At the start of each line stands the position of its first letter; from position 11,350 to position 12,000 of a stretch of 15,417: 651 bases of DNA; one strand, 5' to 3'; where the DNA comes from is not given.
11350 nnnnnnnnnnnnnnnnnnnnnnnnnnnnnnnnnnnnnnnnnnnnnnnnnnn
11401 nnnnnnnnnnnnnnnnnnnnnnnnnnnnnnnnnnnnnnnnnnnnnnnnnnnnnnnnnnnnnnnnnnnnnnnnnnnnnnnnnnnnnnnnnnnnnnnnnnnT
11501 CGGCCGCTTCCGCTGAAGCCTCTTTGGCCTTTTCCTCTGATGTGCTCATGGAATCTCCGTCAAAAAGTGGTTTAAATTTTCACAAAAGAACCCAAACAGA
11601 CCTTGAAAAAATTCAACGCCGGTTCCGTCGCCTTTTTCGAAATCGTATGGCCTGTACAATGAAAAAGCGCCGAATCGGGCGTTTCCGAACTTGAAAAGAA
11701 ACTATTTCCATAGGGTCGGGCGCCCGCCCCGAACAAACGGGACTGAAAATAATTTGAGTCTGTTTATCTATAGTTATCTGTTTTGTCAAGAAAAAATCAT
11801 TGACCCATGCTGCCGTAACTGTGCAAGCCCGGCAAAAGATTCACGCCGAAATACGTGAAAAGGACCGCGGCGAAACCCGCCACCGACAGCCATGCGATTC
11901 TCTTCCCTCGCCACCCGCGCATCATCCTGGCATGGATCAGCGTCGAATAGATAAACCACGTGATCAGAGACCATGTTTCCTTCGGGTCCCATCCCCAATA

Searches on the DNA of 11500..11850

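Call 51: search_rna_families(source=window, start=11500, end=11850, threshold=evalue, max_evalue=1)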
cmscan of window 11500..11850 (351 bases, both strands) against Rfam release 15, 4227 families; matches with E-value up to 1: 0.
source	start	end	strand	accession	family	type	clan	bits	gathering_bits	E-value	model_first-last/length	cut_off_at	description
